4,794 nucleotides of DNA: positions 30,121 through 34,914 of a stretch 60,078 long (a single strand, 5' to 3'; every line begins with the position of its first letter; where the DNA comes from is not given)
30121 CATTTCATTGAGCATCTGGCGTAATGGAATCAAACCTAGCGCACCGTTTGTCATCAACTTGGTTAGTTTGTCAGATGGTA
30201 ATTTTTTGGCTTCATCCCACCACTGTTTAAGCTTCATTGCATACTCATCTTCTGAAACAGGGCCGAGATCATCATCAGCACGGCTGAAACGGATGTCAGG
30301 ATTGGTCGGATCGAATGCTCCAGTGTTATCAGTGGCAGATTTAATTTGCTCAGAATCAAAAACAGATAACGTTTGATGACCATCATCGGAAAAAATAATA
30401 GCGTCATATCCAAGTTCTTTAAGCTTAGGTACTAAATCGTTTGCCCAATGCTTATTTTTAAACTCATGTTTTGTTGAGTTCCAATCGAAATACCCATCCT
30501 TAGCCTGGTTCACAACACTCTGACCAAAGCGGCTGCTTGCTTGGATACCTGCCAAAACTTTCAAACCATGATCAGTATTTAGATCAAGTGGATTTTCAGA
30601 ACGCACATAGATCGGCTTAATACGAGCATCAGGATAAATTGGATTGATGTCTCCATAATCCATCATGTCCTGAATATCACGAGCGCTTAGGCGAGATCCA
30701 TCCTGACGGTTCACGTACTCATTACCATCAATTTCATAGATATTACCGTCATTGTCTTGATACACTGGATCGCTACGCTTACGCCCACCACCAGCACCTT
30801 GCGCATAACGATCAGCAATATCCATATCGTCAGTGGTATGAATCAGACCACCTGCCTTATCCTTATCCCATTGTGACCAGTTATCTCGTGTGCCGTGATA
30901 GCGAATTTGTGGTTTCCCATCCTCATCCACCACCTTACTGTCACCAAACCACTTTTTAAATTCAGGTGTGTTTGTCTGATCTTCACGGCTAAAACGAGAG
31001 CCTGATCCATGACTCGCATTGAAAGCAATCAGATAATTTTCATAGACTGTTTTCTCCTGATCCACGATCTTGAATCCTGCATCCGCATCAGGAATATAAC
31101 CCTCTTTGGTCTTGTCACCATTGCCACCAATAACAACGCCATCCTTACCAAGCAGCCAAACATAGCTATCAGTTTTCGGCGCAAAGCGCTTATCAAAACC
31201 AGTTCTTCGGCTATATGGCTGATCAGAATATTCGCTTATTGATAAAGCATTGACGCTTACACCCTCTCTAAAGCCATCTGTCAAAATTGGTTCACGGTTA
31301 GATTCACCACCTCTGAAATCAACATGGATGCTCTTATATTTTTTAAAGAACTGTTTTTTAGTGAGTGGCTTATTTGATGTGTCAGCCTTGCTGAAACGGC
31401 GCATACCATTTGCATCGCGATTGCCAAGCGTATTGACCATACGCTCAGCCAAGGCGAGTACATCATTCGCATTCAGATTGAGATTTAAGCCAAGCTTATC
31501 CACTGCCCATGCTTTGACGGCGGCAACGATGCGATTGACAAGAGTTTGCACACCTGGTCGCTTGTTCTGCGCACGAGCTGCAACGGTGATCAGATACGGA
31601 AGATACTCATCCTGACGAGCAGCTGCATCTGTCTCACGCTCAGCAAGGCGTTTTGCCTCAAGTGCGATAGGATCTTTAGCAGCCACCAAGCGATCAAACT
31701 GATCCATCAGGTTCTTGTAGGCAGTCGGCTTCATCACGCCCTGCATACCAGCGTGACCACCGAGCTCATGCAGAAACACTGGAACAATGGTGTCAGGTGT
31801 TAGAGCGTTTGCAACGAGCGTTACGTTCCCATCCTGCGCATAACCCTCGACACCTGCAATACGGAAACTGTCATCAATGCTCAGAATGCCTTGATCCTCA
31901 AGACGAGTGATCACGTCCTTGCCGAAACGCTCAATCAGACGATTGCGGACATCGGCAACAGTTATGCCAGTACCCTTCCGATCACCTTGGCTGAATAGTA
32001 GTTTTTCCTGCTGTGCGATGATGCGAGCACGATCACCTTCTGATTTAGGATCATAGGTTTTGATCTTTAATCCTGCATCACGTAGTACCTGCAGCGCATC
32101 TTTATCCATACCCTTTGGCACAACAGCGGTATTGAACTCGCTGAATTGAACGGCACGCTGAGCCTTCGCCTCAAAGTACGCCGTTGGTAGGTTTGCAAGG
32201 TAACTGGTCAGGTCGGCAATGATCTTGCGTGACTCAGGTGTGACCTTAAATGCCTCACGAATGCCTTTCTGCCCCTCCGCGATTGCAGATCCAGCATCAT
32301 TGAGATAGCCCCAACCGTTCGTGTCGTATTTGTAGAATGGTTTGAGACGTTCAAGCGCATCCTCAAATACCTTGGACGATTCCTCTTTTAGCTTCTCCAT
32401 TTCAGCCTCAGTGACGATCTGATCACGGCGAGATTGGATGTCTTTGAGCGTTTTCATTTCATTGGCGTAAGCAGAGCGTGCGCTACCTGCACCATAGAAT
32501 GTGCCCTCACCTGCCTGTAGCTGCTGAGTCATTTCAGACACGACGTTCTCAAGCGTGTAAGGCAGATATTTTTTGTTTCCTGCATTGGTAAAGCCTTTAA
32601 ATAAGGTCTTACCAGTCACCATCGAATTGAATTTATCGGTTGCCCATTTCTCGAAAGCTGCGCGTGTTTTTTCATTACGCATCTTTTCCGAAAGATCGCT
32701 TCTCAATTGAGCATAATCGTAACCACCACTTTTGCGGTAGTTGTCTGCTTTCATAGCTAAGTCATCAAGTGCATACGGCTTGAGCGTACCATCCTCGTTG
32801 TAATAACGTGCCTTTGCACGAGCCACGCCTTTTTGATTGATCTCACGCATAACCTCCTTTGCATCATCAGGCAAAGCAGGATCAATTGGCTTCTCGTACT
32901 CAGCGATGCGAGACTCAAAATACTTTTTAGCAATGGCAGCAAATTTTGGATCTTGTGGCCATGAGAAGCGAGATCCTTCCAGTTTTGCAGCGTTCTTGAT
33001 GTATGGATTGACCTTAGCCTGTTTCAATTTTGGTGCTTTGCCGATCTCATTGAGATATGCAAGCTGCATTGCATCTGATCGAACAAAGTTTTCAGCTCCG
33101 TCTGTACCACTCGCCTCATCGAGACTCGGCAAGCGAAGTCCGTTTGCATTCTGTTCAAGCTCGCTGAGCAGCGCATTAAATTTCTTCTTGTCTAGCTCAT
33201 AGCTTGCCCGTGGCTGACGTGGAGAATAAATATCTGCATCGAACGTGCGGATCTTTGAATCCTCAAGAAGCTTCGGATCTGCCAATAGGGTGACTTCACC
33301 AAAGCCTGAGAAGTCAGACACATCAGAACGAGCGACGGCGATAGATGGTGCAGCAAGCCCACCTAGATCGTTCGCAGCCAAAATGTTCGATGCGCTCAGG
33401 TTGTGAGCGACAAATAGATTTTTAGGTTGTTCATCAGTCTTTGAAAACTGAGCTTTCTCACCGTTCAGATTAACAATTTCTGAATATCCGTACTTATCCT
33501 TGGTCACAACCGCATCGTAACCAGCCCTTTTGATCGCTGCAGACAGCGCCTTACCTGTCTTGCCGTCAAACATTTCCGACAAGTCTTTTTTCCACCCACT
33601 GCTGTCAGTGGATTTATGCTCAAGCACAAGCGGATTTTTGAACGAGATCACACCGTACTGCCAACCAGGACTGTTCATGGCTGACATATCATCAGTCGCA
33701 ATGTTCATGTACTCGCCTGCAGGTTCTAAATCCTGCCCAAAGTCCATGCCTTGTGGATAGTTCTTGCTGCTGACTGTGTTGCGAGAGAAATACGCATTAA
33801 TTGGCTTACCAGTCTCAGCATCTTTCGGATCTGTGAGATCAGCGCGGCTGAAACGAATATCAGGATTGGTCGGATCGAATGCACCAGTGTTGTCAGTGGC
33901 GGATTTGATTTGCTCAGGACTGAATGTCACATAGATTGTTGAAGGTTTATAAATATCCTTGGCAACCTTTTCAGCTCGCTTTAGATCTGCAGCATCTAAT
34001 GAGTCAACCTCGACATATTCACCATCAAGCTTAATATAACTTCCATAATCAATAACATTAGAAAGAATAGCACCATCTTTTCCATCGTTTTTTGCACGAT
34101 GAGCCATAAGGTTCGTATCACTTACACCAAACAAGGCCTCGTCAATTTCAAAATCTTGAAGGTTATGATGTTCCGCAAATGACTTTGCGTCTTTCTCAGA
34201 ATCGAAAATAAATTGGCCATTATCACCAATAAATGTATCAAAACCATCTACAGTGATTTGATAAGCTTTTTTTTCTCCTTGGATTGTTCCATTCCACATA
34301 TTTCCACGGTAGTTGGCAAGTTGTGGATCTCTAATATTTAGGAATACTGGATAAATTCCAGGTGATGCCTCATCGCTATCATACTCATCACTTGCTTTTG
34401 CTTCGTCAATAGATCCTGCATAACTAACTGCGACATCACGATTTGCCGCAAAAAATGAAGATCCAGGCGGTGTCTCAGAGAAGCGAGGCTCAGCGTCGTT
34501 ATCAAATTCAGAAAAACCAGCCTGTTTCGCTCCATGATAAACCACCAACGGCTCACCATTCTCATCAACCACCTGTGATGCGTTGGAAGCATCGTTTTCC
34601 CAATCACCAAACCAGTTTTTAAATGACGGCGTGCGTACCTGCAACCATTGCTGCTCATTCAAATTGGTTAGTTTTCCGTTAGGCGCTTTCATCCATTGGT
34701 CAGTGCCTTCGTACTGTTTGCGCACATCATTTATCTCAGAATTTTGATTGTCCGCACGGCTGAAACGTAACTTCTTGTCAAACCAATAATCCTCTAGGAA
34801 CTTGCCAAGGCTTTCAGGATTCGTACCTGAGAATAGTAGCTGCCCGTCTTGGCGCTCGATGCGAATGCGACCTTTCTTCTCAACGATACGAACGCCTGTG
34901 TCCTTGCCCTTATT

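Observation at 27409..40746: Single 4,445-aa polyvalent protein occupying 22 percent of the genome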

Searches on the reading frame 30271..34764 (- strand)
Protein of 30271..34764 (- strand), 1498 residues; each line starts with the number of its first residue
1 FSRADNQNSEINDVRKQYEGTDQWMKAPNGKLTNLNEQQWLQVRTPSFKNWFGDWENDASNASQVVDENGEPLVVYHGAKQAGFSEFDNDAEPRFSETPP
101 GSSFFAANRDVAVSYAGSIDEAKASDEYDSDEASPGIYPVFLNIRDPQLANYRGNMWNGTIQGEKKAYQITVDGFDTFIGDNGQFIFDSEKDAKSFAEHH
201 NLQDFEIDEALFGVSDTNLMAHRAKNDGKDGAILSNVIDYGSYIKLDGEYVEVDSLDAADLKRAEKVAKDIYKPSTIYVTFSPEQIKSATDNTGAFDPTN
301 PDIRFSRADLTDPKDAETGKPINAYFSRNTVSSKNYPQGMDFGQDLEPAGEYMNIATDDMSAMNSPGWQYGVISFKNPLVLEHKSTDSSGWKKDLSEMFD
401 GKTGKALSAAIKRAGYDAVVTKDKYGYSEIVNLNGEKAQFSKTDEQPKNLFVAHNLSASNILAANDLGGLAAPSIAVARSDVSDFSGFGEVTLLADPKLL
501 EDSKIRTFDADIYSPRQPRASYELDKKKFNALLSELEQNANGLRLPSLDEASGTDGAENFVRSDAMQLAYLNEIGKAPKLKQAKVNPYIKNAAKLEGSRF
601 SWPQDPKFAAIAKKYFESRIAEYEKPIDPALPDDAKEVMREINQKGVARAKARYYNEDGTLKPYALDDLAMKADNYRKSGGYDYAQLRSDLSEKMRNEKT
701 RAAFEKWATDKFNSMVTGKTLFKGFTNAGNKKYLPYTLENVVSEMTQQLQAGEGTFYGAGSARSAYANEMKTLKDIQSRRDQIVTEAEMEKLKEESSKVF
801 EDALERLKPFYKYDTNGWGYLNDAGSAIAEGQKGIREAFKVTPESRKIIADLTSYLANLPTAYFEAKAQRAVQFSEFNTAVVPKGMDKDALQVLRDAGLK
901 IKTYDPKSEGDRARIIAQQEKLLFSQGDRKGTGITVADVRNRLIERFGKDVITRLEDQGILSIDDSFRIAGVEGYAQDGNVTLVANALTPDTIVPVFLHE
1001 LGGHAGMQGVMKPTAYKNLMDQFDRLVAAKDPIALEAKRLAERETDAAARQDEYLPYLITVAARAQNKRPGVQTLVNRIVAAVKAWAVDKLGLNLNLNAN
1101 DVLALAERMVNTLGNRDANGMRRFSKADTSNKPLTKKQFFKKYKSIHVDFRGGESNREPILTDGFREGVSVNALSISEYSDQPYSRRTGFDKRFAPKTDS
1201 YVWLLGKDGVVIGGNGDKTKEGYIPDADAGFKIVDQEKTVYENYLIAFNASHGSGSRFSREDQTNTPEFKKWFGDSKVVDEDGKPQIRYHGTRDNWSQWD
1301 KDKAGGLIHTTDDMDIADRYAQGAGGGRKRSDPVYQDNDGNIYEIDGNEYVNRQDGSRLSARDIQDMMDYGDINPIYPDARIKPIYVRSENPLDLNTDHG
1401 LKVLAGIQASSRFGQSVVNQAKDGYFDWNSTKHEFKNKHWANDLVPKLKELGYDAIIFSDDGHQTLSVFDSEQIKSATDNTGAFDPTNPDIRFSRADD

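Call 73: find_related_loci(query=window:30271-34764:-, collection=viral_contigs, flank=10000)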
Query window:30271-34764:- (1498 aa) in viral_contigs; peptide patterns used: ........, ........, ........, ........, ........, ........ (x = any residue, [..] = any of these).
320 stretches matched a pattern; 232 encode a relative of the query (tblastn E <= 1e-3); the best 80 are kept; 80 distinct loci.
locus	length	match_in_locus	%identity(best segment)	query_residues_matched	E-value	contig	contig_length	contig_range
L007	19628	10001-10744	42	24-1494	2e-51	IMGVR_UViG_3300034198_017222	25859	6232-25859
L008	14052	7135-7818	36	14-1494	2e-40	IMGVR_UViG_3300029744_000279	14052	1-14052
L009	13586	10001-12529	34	4-1494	5e-40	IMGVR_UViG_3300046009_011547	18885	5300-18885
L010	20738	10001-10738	35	14-1494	7e-40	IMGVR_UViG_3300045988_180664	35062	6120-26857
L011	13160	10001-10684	36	14-1494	7e-40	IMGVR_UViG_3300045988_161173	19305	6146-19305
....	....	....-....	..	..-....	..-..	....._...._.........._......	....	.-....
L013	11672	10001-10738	35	14-1494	7e-40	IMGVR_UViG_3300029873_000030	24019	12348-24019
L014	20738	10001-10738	35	14-1494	9e-40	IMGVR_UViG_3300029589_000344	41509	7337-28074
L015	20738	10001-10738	35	14-1494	9e-40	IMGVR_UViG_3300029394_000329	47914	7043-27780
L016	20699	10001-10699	46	10-1496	2e-39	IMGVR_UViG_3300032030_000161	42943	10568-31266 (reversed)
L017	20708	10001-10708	36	14-1494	2e-39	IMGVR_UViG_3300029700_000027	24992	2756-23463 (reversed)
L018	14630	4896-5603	36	14-1494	2e-39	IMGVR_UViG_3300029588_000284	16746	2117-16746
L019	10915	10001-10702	35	14-1494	1e-39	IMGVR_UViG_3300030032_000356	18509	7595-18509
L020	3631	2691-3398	36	14-1494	2e-39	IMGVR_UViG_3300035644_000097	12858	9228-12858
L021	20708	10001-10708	36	14-1494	2e-39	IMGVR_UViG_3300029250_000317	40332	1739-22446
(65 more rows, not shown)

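Call 82: search_dna_similar(query=window:30271-34764:-, collection=plasmids, mode=protein, max_rows=12)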
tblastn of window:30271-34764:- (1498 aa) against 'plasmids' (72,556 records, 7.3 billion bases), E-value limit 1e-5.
Records with a match: 20; places in all: 20; records where one place covers at least 80% of the query: 0.
Best place of each record, by identity: <60% 20.
By first word of the organism name: Acinetobacter 8; Pseudomonas 5; Vibrio 4; Moraxella 1; Bacteroides 1; Stutzerimonas 1.
By predicted mobility (MOB-suite, as given by PLSDB): non-mobilizable 19; mobilizable 1.
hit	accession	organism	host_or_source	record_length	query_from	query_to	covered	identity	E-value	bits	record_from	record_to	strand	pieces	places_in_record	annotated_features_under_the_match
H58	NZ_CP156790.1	Acinetobacter sp. ANC 7919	cattle,whole organism,cattle feces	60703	14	1090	20%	47.4%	4e-36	278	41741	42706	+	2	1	PLxRFG domain-containing protein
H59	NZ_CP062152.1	Vibrio parahaemolyticus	oyster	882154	448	943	33%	26.1%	3e-24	119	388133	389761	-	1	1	hypothetical protein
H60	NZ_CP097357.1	Vibrio parahaemolyticus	oyster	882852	448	943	33%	26.1%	3e-24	119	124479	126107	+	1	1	hypothetical protein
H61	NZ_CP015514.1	Vibrio vulnificus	Mactra veneriformis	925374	448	943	33%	26.0%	1e-23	117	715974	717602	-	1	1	hypothetical protein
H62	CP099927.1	Vibrio parahaemolyticus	Anadara tuberculosa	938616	448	943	33%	25.7%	2e-23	116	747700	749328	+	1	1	hypothetical protein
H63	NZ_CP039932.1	Acinetobacter baumannii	Homo sapiens,blood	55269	925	1111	12%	48.9%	1e-37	163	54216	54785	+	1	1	none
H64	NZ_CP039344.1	Acinetobacter baumannii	Homo sapiens,trach asp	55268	932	1111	12%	50.3%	8e-38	164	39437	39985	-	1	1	PLxRFG domain-containing protein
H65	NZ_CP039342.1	Acinetobacter baumannii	Homo sapiens,trach asp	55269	932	1111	12%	50.3%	8e-38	164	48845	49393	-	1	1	PLxRFG domain-containing protein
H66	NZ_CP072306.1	Acinetobacter baumannii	Homo sapiens,Respiratory specimen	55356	932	1111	12%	50.3%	8e-38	164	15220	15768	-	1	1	PLxRFG domain-containing protein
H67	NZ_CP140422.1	Acinetobacter baumannii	Homo sapiens,blood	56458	932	1111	12%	50.3%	8e-38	164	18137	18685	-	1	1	PLxRFG domain-containing protein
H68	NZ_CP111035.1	Pseudomonas aeruginosa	Homo sapiens,sputum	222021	44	308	18%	26.8%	1e-7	65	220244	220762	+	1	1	none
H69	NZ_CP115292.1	Pseudomonas aeruginosa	Homo sapiens,culture samples from human ...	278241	44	308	18%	26.8%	1e-7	65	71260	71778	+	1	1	LPD23 domain-containing protein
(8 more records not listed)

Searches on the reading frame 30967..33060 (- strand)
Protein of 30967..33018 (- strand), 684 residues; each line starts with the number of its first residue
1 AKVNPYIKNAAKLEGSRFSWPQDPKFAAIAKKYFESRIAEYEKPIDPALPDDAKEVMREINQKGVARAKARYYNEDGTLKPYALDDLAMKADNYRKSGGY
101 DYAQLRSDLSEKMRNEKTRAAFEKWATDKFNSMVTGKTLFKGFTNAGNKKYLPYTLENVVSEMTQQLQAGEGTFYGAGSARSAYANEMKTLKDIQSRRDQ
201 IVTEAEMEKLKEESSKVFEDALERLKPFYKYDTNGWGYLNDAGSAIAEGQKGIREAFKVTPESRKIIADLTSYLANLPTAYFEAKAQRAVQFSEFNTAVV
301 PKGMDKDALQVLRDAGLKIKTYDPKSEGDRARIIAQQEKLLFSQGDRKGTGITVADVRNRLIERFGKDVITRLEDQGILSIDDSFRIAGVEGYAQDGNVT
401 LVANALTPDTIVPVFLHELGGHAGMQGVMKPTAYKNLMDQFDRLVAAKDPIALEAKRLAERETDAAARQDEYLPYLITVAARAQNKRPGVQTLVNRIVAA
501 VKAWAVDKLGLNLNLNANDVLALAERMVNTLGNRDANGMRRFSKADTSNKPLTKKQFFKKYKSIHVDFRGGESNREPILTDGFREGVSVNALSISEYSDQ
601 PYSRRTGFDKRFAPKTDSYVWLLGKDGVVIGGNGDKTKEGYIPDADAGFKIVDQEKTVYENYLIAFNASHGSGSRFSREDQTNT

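Call 11: search_protein_families(library=pfam, proteins=[window:31261-33060:-], max_evalue=1)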
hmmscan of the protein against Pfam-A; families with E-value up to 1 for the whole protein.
window:31261-33060:- (600 aa): 1 family
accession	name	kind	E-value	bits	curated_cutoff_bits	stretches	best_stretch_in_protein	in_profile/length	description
PF04313.20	HSDR_N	-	0.047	14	25.1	1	235-302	70-148/198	Type I restriction enzyme R protein N terminus (HSDR_N)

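Call 31: find_homologous_proteins(query=window:30967-33018:-, max_evalue=0.001)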
Query window:30967-33018:- (684 aa): 8 proteins with E <= 0.001 among 8000 candidates.
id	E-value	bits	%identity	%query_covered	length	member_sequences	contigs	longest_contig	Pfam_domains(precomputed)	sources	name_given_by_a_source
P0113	1.0e-140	489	47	80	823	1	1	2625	PF18814.7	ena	-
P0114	6.4e-91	324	50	47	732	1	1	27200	PF18814.7,PF18760.8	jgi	jgi:hypothetical protein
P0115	2.4e-77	279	67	30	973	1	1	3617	PF18858.7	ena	-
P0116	8.8e-74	268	39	52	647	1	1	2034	-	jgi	jgi:hypothetical protein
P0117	1.9e-55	207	49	31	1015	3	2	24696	PF18796.7,PF18858.7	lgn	-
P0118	1.5e-54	204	52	29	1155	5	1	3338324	PF18858.7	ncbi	-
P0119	2.1e-14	71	31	31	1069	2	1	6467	PF18814.7,PF18838.8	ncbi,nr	ncbi:MAG: hypothetical protein IJ812_05455, partial [Schwartzia sp.]|nr:hypothetical protein [Schwar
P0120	5.0e-7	47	25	39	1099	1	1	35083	PF18814.7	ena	-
